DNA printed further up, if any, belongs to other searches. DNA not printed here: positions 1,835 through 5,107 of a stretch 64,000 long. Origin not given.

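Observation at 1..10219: Co-oriented surface-glycosylation / sortase / disulfide-bond module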

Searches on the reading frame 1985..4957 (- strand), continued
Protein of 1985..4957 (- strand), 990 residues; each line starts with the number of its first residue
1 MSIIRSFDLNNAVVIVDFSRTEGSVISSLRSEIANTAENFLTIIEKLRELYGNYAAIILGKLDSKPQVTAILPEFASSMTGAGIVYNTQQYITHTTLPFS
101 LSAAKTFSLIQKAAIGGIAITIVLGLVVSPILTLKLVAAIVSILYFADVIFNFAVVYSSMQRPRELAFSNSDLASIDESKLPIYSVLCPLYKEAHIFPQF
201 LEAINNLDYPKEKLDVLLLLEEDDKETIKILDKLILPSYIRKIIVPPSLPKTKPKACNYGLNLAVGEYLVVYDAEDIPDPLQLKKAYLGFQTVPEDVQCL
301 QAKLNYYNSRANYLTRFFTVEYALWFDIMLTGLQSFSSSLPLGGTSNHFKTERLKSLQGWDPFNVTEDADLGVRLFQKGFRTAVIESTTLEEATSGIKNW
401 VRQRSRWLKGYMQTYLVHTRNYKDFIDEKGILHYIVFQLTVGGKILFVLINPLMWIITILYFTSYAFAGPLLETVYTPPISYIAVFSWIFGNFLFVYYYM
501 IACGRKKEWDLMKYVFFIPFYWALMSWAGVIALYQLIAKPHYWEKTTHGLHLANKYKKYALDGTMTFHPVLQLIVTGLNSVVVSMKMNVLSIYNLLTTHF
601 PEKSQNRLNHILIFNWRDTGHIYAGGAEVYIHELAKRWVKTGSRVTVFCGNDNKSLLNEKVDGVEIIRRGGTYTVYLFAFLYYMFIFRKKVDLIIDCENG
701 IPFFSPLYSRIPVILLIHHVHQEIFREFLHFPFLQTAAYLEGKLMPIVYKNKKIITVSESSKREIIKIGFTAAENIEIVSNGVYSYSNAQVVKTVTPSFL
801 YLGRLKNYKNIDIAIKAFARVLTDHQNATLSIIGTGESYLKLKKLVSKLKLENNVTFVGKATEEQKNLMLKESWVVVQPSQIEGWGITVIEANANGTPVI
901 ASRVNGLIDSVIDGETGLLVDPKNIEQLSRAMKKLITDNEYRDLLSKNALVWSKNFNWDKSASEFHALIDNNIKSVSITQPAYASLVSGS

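Call 62: find_homologous_proteins(query=window:1985-4957:-, max_evalue=1e-50)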
Query window:1985-4957:- (990 aa): 7986 proteins with E <= 1e-50 among 8000 candidates; the best 120 are listed.
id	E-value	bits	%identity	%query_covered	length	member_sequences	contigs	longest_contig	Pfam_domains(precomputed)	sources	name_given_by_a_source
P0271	0.0e+0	2231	100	100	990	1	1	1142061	PF13632.13,PF13641.13,PF00534.27,PF13439.13,PF00535.33,PF20706.4,PF13692.13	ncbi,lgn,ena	-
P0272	0.0e+0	1648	72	100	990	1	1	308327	PF13632.13,PF13641.13,PF00534.27,PF13439.13,PF00535.33,PF20706.4,PF13692.13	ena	-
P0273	0.0e+0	1577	69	98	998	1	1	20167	PF13632.13,PF13641.13,PF00534.27,PF13439.13,PF00535.33,PF20706.4,PF13692.13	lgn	-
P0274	0.0e+0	1575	70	98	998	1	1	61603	PF13632.13,PF13641.13,PF00534.27,PF13579.13,PF13439.13,PF00535.33,PF20706.4,PF13692.13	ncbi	-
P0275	0.0e+0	1572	68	100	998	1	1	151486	PF13632.13,PF13641.13,PF00534.27,PF13579.13,PF13439.13,PF00535.33,PF20706.4,PF13692.13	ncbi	-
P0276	0.0e+0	1556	68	99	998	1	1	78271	PF13632.13,PF13641.13,PF00534.27,PF13579.13,PF13439.13,PF00535.33,PF20706.4,PF13692.13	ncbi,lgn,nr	ncbi:MAG TPA: glycosyltransferase [Candidatus Limnocylindrales bacterium]|nr:glycosyltransferase [Ca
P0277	0.0e+0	1511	66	100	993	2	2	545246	PF13632.13,PF13641.13,PF00534.27,PF13439.13,PF00535.33,PF20706.4,PF13692.13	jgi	jgi:glycosyltransferase XagB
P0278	0.0e+0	1489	65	100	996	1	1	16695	PF13632.13,PF13641.13,PF00534.27,PF13579.13,PF13439.13,PF00535.33,PF20706.4,PF13692.13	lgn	-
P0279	0.0e+0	1482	66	100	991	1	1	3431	PF13632.13,PF13641.13,PF00534.27,PF13579.13,PF13524.13,PF13439.13,PF00535.33,PF20706.4,PF13692.13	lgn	-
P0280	0.0e+0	1472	66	99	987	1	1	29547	PF13632.13,PF13641.13,PF00534.27,PF13579.13,PF13439.13,PF00535.33,PF20706.4,PF13692.13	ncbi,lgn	-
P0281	0.0e+0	1469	65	100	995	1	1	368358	PF13632.13,PF13641.13,PF00534.27,PF13579.13,PF13439.13,PF00535.33,PF20706.4,PF13692.13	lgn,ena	-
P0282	0.0e+0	1442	63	100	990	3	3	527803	PF13632.13,PF13641.13,PF00534.27,PF13524.13,PF13439.13,PF00535.33,PF20706.4,PF13692.13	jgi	jgi:glycosyltransferase XagB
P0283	0.0e+0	1419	63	100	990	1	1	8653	PF13632.13,PF13641.13,PF00534.27,PF13579.13,PF13439.13,PF00535.33,PF20706.4,PF13692.13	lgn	-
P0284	0.0e+0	1418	63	100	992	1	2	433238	PF13632.13,PF13641.13,PF00534.27,PF13579.13,PF13439.13,PF00535.33,PF20706.4,PF13692.13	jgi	jgi:glycosyltransferase XagB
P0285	0.0e+0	1314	66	48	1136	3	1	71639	PF13632.13,PF13641.13,PF00534.27,PF13579.13,PF13439.13,PF00535.33,PF20706.4,PF13692.13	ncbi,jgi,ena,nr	ncbi:MAG TPA: glycosyltransferase [Methylomirabilota bacterium]|nr:glycosyltransferase [Methylomirab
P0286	0.0e+0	1305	65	50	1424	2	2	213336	PF13632.13,PF13506.14,PF13641.13,PF00534.27,PF13579.13,PF13439.13,PF00535.33,PF20706.4,PF13692.13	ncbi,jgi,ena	-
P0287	0.0e+0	1304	66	49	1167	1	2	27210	PF13632.13,PF13641.13,PF00534.27,PF13579.13,PF13439.13,PF00535.33,PF20706.4,PF13692.13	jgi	jgi:glycosyltransferase XagB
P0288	0.0e+0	1295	65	48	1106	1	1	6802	PF13632.13,PF13641.13,PF00534.27,PF13579.13,PF13439.13,PF00535.33,PF20706.4,PF13692.13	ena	-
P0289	0.0e+0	1288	65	49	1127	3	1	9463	PF13632.13,PF13641.13,PF00534.27,PF13579.13,PF13439.13,PF00535.33,PF20706.4,PF13692.13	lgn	-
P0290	0.0e+0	1277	65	48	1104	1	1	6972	PF13632.13,PF13641.13,PF00534.27,PF13579.13,PF13439.13,PF00535.33,PF20706.4,PF13692.13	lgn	-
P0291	0.0e+0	1273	67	49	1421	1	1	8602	PF13632.13,PF13641.13,PF00534.27,PF13439.13,PF00535.33,PF20706.4,PF13692.13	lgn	-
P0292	0.0e+0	1272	62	54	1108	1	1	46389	PF13632.13,PF13641.13,PF00534.27,PF13579.13,PF13439.13,PF00535.33,PF20706.4,PF13692.13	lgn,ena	-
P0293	0.0e+0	1263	54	90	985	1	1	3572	PF13632.13,PF13641.13,PF00534.27,PF13579.13,PF13439.13,PF00535.33,PF20706.4,PF13692.13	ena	-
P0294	0.0e+0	1260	66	47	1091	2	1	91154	PF13632.13,PF13641.13,PF00534.27,PF13579.13,PF13439.13,PF00535.33,PF20706.4,PF13692.13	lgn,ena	-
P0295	0.0e+0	1257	62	52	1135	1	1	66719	PF13632.13,PF13641.13,PF00534.27,PF13579.13,PF13439.13,PF00535.33,PF20706.4,PF13692.13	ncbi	-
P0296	0.0e+0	1254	63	49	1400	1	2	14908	PF13632.13,PF10111.15,PF13506.14,PF13641.13,PF00534.27,PF13439.13,PF00535.33,PF20706.4,PF13692.13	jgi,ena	-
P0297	0.0e+0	1249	66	48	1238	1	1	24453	PF13632.13,PF13506.14,PF13641.13,PF00534.27,PF13579.13,PF13524.13,PF13439.13,PF00535.33,PF20706.4,PF13692.13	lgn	-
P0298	0.0e+0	1249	60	56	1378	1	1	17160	PF13632.13,PF10111.15,PF13506.14,PF13641.13,PF00534.27,PF13579.13,PF13439.13,PF00535.33,PF20706.4,PF13692.13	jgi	jgi:glycosyltransferase XagB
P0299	0.0e+0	1247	62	51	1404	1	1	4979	PF13632.13,PF10111.15,PF13506.14,PF13641.13,PF00534.27,PF13579.13,PF13439.13,PF00535.33,PF20706.4,PF13692.13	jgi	jgi:cellulose synthase/poly-beta-1,6-N-acetylglucosamine synthase-like glycosyltransferase/glycosylt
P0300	0.0e+0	1246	56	96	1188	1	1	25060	PF13632.13,PF13506.14,PF13641.13,PF00534.27,PF13579.13,PF13439.13,PF00535.33,PF20706.4,PF13692.13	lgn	-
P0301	0.0e+0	1245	53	91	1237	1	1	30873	PF13632.13,PF13641.13,PF00534.27,PF13579.13,PF13439.13,PF00535.33,PF20706.4,PF13692.13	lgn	-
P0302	0.0e+0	1244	64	51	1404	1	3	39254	PF13632.13,PF13641.13,PF00534.27,PF13439.13,PF00535.33,PF20706.4,PF13692.13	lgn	-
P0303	0.0e+0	1243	65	48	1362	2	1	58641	PF13632.13,PF10111.15,PF13506.14,PF13641.13,PF00534.27,PF13439.13,PF00535.33,PF20706.4,PF13692.13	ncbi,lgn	ncbi:MAG: glycosyltransferase [Candidatus Levyibacteriota bacterium]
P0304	0.0e+0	1241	57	94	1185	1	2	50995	PF13632.13,PF13506.14,PF13641.13,PF00534.27,PF13579.13,PF13439.13,PF00535.33,PF20706.4,PF13692.13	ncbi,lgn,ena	ncbi:MAG: glycosyltransferase [Patescibacteria group bacterium]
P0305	0.0e+0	1240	64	49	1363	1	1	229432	PF13632.13,PF10111.15,PF13506.14,PF13641.13,PF00534.27,PF13579.13,PF13439.13,PF00535.33,PF20706.4,PF13692.13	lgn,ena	-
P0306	0.0e+0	1239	64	49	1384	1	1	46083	PF13632.13,PF13641.13,PF00534.27,PF13579.13,PF13439.13,PF00535.33,PF20706.4,PF13692.13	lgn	-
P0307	0.0e+0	1236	62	52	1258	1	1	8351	PF13632.13,PF13641.13,PF00534.27,PF13579.13,PF13524.13,PF13439.13,PF00535.33,PF20706.4,PF13692.13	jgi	jgi:cellulose synthase/poly-beta-1,6-N-acetylglucosamine synthase-like glycosyltransferase/glycosylt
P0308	0.0e+0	1236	63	50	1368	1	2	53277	PF13632.13,PF10111.15,PF13506.14,PF13641.13,PF00534.27,PF13579.13,PF13439.13,PF00535.33,PF20706.4,PF13692.13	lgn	-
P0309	0.0e+0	1234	59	52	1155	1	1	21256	PF13632.13,PF13641.13,PF00534.27,PF13579.13,PF13439.13,PF00535.33,PF20706.4,PF13692.13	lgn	-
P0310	0.0e+0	1231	59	50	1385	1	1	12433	PF13632.13,PF13506.14,PF13641.13,PF00534.27,PF13579.13,PF13524.13,PF13439.13,PF00535.33,PF20706.4,PF13692.13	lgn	-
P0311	0.0e+0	1231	60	49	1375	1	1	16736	PF13632.13,PF13641.13,PF00534.27,PF13579.13,PF13439.13,PF00535.33,PF20706.4,PF13692.13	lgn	-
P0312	0.0e+0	1229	63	49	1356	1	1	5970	PF13632.13,PF10111.15,PF13506.14,PF13641.13,PF00534.27,PF13579.13,PF13524.13,PF13439.13,PF00535.33,PF20706.4,PF13692.13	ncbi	-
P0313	0.0e+0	1229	64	49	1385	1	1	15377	PF13632.13,PF13506.14,PF13641.13,PF00534.27,PF13579.13,PF13524.13,PF13439.13,PF00535.33,PF20706.4,PF13692.13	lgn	-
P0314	0.0e+0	1228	56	91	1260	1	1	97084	PF13632.13,PF13506.14,PF13641.13,PF00534.27,PF13579.13,PF13439.13,PF00535.33,PF20706.4,PF13692.13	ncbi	-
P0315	0.0e+0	1227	65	49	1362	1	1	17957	PF13632.13,PF13641.13,PF00534.27,PF13579.13,PF13439.13,PF00535.33,PF20706.4,PF13692.13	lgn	-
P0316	0.0e+0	1227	63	52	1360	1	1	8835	PF13632.13,PF10111.15,PF13506.14,PF13641.13,PF00534.27,PF13439.13,PF00535.33,PF20706.4,PF13692.13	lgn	-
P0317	0.0e+0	1226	62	52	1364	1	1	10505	PF13632.13,PF10111.15,PF13641.13,PF00534.27,PF13579.13,PF13439.13,PF00535.33,PF20706.4,PF13692.13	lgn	-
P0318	0.0e+0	1225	63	48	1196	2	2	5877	PF13632.13,PF13641.13,PF00534.27,PF13579.13,PF13439.13,PF00535.33,PF20706.4,PF13692.13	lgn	-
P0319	0.0e+0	1224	64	48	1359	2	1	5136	PF13632.13,PF13641.13,PF00534.27,PF13579.13,PF13439.13,PF00535.33,PF20706.4,PF13692.13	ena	-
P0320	0.0e+0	1224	58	91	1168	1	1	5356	PF13632.13,PF13506.14,PF13641.13,PF00534.27,PF13579.13,PF13524.13,PF13439.13,PF00535.33,PF20706.4,PF13692.13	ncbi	-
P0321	0.0e+0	1224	64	49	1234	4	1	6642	PF13632.13,PF13641.13,PF00534.27,PF13579.13,PF13524.13,PF13439.13,PF00535.33,PF20706.4,PF13692.13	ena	-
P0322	0.0e+0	1223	61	50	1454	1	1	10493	PF13632.13,PF13506.14,PF13641.13,PF00534.27,PF13579.13,PF13524.13,PF13439.13,PF00535.33,PF20706.4,PF13692.13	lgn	-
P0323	0.0e+0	1222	59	92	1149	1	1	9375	PF13632.13,PF10111.15,PF13506.14,PF13641.13,PF00534.27,PF13524.13,PF13439.13,PF00535.33,PF20706.4,PF13692.13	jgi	jgi:cellulose synthase/poly-beta-1,6-N-acetylglucosamine synthase-like glycosyltransferase/glycosylt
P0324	0.0e+0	1222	63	49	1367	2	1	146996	PF13632.13,PF13506.14,PF13641.13,PF00534.27,PF13579.13,PF13439.13,PF00535.33,PF20706.4,PF13692.13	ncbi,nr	ncbi:MAG TPA: glycosyltransferase [Candidatus Saccharimonadales bacterium]|nr:glycosyltransferase [C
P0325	0.0e+0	1221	64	48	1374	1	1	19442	PF13632.13,PF13641.13,PF00534.27,PF13579.13,PF13439.13,PF00535.33,PF20706.4,PF13692.13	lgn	-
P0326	0.0e+0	1219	62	50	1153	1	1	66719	PF13632.13,PF13641.13,PF00534.27,PF13579.13,PF13439.13,PF00535.33,PF20706.4,PF13692.13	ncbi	-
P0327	0.0e+0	1216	65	48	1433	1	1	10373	PF13632.13,PF13506.14,PF13641.13,PF00534.27,PF13579.13,PF13524.13,PF13439.13,PF00535.33,PF20706.4,PF13692.13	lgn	-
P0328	0.0e+0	1216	65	49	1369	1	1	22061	PF13632.13,PF13641.13,PF00534.27,PF13439.13,PF00535.33,PF20706.4,PF13692.13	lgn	-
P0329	0.0e+0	1215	61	53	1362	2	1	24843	PF13632.13,PF13641.13,PF00534.27,PF13579.13,PF13439.13,PF00535.33,PF20706.4,PF13692.13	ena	-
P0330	0.0e+0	1215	60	49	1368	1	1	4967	PF13632.13,PF13641.13,PF00534.27,PF13524.13,PF13439.13,PF00535.33,PF20706.4,PF13692.13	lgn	-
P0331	0.0e+0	1214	61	52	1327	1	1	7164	PF13632.13,PF13641.13,PF00534.27,PF13579.13,PF13439.13,PF00535.33,PF20706.4,PF13692.13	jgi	-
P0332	0.0e+0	1214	61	51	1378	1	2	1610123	PF13632.13,PF10111.15,PF13641.13,PF00534.27,PF13579.13,PF13439.13,PF00535.33,PF20706.4,PF13692.13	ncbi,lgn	-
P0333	0.0e+0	1214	66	48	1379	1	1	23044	PF13632.13,PF10111.15,PF13506.14,PF13641.13,PF00534.27,PF13579.13,PF13439.13,PF00535.33,PF20706.4,PF13692.13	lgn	-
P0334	0.0e+0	1213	57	53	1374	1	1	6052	PF13632.13,PF13641.13,PF00534.27,PF13579.13,PF13439.13,PF00535.33,PF20706.4,PF13692.13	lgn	-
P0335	0.0e+0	1213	64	48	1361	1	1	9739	PF13632.13,PF13506.14,PF13641.13,PF00534.27,PF13439.13,PF00535.33,PF20706.4,PF13692.13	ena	-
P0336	0.0e+0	1212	65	48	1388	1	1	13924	PF13632.13,PF10111.15,PF13506.14,PF13641.13,PF00534.27,PF13579.13,PF13439.13,PF00535.33,PF20706.4,PF13692.13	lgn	-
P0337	0.0e+0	1211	59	54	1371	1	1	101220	PF13632.13,PF13506.14,PF13641.13,PF00534.27,PF13579.13,PF13439.13,PF00535.33,PF20706.4,PF13692.13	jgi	jgi:glycosyltransferase XagB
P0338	0.0e+0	1211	62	52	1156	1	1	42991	PF13632.13,PF13641.13,PF00534.27,PF13579.13,PF13439.13,PF00535.33,PF20706.4,PF13692.13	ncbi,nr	ncbi:MAG: glycosyltransferase [Candidatus Levybacteria bacterium]|nr:glycosyltransferase [Candidatus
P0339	0.0e+0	1210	62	51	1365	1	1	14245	PF13632.13,PF10111.15,PF13506.14,PF13641.13,PF00534.27,PF13579.13,PF13439.13,PF00535.33,PF20706.4,PF13692.13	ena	-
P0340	0.0e+0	1209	62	51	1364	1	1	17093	PF13632.13,PF13506.14,PF13641.13,PF00534.27,PF13579.13,PF13439.13,PF00535.33,PF20706.4,PF13692.13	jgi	jgi:cellulose synthase/poly-beta-1,6-N-acetylglucosamine synthase-like glycosyltransferase/glycosylt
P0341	0.0e+0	1209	64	49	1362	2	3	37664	PF13632.13,PF10111.15,PF13506.14,PF13641.13,PF00534.27,PF13579.13,PF13439.13,PF00535.33,PF20706.4,PF13692.13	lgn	-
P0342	0.0e+0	1209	64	49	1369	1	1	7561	PF13632.13,PF13506.14,PF13641.13,PF00534.27,PF13579.13,PF13439.13,PF00535.33,PF20706.4,PF13692.13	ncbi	-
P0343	0.0e+0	1206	56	53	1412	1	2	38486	PF13632.13,PF13506.14,PF13641.13,PF00534.27,PF13579.13,PF13524.13,PF13439.13,PF00535.33,PF20706.4,PF13692.13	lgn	-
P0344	0.0e+0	1206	61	49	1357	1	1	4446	PF13632.13,PF13506.14,PF13641.13,PF00534.27,PF13439.13,PF00535.33,PF20706.4,PF13692.13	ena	-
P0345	0.0e+0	1206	60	48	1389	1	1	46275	PF13632.13,PF13641.13,PF00534.27,PF13579.13,PF13524.13,PF13439.13,PF00535.33,PF20706.4,PF13692.13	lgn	-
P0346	0.0e+0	1205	63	49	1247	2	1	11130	PF13632.13,PF13641.13,PF00534.27,PF13579.13,PF13524.13,PF13439.13,PF00535.33,PF20706.4,PF13692.13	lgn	-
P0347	0.0e+0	1203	63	49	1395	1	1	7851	PF13632.13,PF13506.14,PF13641.13,PF00534.27,PF13439.13,PF00535.33,PF20706.4,PF13692.13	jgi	jgi:glycosyltransferase XagB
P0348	0.0e+0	1202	59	53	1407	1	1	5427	PF13632.13,PF13506.14,PF13641.13,PF00534.27,PF13439.13,PF00535.33,PF20706.4,PF13692.13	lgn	-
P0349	0.0e+0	1201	57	50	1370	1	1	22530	PF13632.13,PF13506.14,PF13641.13,PF00534.27,PF13579.13,PF13439.13,PF00535.33,PF20706.4,PF13692.13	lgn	-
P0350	0.0e+0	1201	64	49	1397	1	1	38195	PF13632.13,PF13506.14,PF13641.13,PF00534.27,PF13439.13,PF00535.33,PF20706.4,PF13692.13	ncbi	-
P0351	0.0e+0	1200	65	49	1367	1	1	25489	PF13632.13,PF10111.15,PF13506.14,PF13641.13,PF00534.27,PF13439.13,PF00535.33,PF20706.4,PF13692.13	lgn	-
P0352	0.0e+0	1199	59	49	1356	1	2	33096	PF13632.13,PF13506.14,PF13641.13,PF00534.27,PF13439.13,PF00535.33,PF20706.4,PF13692.13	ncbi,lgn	-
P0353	0.0e+0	1198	60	52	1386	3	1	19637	PF13632.13,PF13641.13,PF00534.27,PF13439.13,PF00535.33,PF20706.4,PF13692.13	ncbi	-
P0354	0.0e+0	1198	62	49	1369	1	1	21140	PF13632.13,PF13506.14,PF13641.13,PF00534.27,PF13579.13,PF13439.13,PF00535.33,PF20706.4,PF13692.13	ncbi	-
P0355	0.0e+0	1196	63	51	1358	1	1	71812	PF13632.13,PF10111.15,PF13641.13,PF00534.27,PF13579.13,PF13439.13,PF00535.33,PF20706.4,PF13692.13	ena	-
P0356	0.0e+0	1192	62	50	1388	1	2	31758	PF13632.13,PF13641.13,PF00534.27,PF13579.13,PF13439.13,PF00535.33,PF20706.4,PF13692.13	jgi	jgi:cellulose synthase/poly-beta-1,6-N-acetylglucosamine synthase-like glycosyltransferase/glycosylt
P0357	0.0e+0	1191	59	54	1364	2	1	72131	PF13632.13,PF13641.13,PF00534.27,PF13579.13,PF13439.13,PF00535.33,PF20706.4,PF13692.13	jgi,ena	-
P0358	0.0e+0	1188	61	53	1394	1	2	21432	PF13632.13,PF13506.14,PF13641.13,PF00534.27,PF13439.13,PF00535.33,PF20706.4,PF13692.13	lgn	-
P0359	0.0e+0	1188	64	49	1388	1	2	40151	PF13632.13,PF10111.15,PF13641.13,PF00534.27,PF13439.13,PF00535.33,PF20706.4,PF13692.13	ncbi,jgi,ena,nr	ncbi:MAG TPA: glycosyltransferase [Candidatus Sulfotelmatobacter sp.]|jgi:cellulose synthase/poly-be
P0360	0.0e+0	1187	64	49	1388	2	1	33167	PF13632.13,PF10111.15,PF13506.14,PF13641.13,PF00534.27,PF13579.13,PF13439.13,PF00535.33,PF20706.4,PF13692.13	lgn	-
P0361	0.0e+0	1186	59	49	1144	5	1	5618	PF13632.13,PF13641.13,PF00534.27,PF13524.13,PF13439.13,PF00535.33,PF20706.4,PF13692.13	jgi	-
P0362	0.0e+0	1186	59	49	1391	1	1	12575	PF13632.13,PF13506.14,PF13641.13,PF00534.27,PF13579.13,PF13439.13,PF00535.33,PF20706.4,PF13692.13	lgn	-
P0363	0.0e+0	1182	62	49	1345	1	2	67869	PF13632.13,PF13506.14,PF13641.13,PF00534.27,PF13579.13,PF13524.13,PF13439.13,PF00535.33,PF20706.4,PF13692.13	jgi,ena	jgi:cellulose synthase/poly-beta-1,6-N-acetylglucosamine synthase-like glycosyltransferase/glycosylt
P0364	0.0e+0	1181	61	49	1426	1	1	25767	PF13632.13,PF13506.14,PF13641.13,PF00534.27,PF13579.13,PF13439.13,PF00535.33,PF20706.4,PF13692.13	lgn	-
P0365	0.0e+0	1177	62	49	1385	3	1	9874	PF13632.13,PF13641.13,PF00534.27,PF13579.13,PF13439.13,PF00535.33,PF20706.4,PF13692.13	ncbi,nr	ncbi:MAG TPA: glycosyltransferase [Candidatus Acidoferrales bacterium]|nr:glycosyltransferase [Candi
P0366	0.0e+0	1173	60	50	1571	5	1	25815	PF13632.13,PF01943.23,PF13641.13,PF00534.27,PF13579.13,PF13439.13,PF00535.33,PF20706.4,PF13692.13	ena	-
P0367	0.0e+0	1173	60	52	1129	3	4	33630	PF13632.13,PF13641.13,PF00534.27,PF13439.13,PF00535.33,PF20706.4,PF13692.13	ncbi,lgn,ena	-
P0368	0.0e+0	1170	61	50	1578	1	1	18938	PF13632.13,PF10111.15,PF13641.13,PF00534.27,PF13579.13,PF13439.13,PF00535.33,PF20706.4,PF13692.13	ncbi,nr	ncbi:MAG: glycosyltransferase [Candidatus Levybacteria bacterium]|nr:glycosyltransferase [Candidatus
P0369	0.0e+0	1164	60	49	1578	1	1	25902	PF13632.13,PF10111.15,PF13641.13,PF00534.27,PF13579.13,PF13439.13,PF00535.33,PF20706.4,PF13692.13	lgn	-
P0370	0.0e+0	1164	61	49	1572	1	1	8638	PF13632.13,PF01943.23,PF13506.14,PF13641.13,PF00534.27,PF13579.13,PF13439.13,PF00535.33,PF20706.4,PF13692.13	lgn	-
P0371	0.0e+0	1162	59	51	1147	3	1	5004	PF13632.13,PF13641.13,PF00534.27,PF13579.13,PF13439.13,PF00535.33,PF20706.4,PF13692.13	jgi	jgi:cellulose synthase/poly-beta-1,6-N-acetylglucosamine synthase-like glycosyltransferase/glycosylt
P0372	0.0e+0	1161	60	49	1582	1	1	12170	PF13632.13,PF10111.15,PF13506.14,PF13641.13,PF00534.27,PF13579.13,PF13439.13,PF00535.33,PF20706.4,PF13692.13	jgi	jgi:glycosyltransferase XagB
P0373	0.0e+0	1156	53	92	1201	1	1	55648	PF13632.13,PF10111.15,PF13506.14,PF13641.13,PF00534.27,PF13579.13,PF13439.13,PF00535.33,PF20706.4,PF13692.13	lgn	-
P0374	0.0e+0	1154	62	49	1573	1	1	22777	PF13632.13,PF13506.14,PF13641.13,PF00534.27,PF13579.13,PF13439.13,PF00535.33,PF20706.4,PF13692.13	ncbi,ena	-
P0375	0.0e+0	1148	56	50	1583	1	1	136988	PF13632.13,PF10111.15,PF13641.13,PF00534.27,PF13579.13,PF13439.13,PF00535.33,PF20706.4,PF13692.13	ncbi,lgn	-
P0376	0.0e+0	1148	54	93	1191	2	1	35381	PF13632.13,PF13506.14,PF13641.13,PF00534.27,PF13579.13,PF13524.13,PF13439.13,PF00535.33,PF20706.4,PF13692.13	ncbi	-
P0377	0.0e+0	1147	59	49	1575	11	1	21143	PF13632.13,PF10111.15,PF13506.14,PF13641.13,PF00534.27,PF13579.13,PF13439.13,PF00535.33,PF20706.4,PF13692.13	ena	-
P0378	0.0e+0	1146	60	50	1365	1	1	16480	PF13632.13,PF13506.14,PF13641.13,PF00534.27,PF13439.13,PF00535.33,PF20706.4,PF13692.13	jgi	jgi:hypothetical protein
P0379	0.0e+0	1144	59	49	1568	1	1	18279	PF13632.13,PF01943.23,PF10111.15,PF13506.14,PF13641.13,PF00534.27,PF13579.13,PF13439.13,PF00535.33,PF20706.4,PF13692.13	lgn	-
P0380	0.0e+0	1143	57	51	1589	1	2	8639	PF13632.13,PF10111.15,PF13506.14,PF13641.13,PF00534.27,PF13579.13,PF13439.13,PF00535.33,PF20706.4,PF13692.13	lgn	-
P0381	0.0e+0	1142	61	49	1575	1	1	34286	PF13632.13,PF10111.15,PF13506.14,PF13641.13,PF00534.27,PF13439.13,PF00535.33,PF20706.4,PF13692.13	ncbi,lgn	-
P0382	0.0e+0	1142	56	91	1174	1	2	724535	PF13632.13,PF10111.15,PF13506.14,PF13641.13,PF00534.27,PF13579.13,PF13439.13,PF00535.33,PF20706.4,PF13692.13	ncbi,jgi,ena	-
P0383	0.0e+0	1142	58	49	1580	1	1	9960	PF13632.13,PF10111.15,PF13641.13,PF00534.27,PF13579.13,PF13439.13,PF00535.33,PF20706.4,PF13692.13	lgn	-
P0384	0.0e+0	1141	61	49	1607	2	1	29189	PF13632.13,PF10111.15,PF13506.14,PF13641.13,PF00534.27,PF13439.13,PF00535.33,PF20706.4,PF13692.13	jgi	-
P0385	0.0e+0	1139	61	49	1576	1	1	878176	PF13632.13,PF13506.14,PF13641.13,PF00534.27,PF13579.13,PF13439.13,PF00535.33,PF20706.4,PF13692.13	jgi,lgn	-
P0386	0.0e+0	1139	58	50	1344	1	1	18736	PF13632.13,PF13641.13,PF00534.27,PF13439.13,PF00535.33,PF20706.4,PF13692.13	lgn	-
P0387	0.0e+0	1137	62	49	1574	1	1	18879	PF13632.13,PF01943.23,PF10111.15,PF13506.14,PF13641.13,PF00534.27,PF13439.13,PF13440.12,PF00535.33,PF20706.4,PF13692.13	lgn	-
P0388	0.0e+0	1135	61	49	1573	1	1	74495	PF13632.13,PF10111.15,PF13506.14,PF13641.13,PF00534.27,PF13579.13,PF13439.13,PF00535.33,PF20706.4,PF13692.13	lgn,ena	-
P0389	0.0e+0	1133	58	52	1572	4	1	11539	PF13632.13,PF13506.14,PF13641.13,PF00534.27,PF13579.13,PF13439.13,PF00535.33,PF20706.4,PF13692.13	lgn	-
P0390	0.0e+0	1132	60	48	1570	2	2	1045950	PF13632.13,PF10111.15,PF13506.14,PF13641.13,PF00534.27,PF13579.13,PF13439.13,PF00535.33,PF20706.4,PF13692.13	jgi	jgi:cellulose synthase/poly-beta-1,6-N-acetylglucosamine synthase-like glycosyltransferase/glycosylt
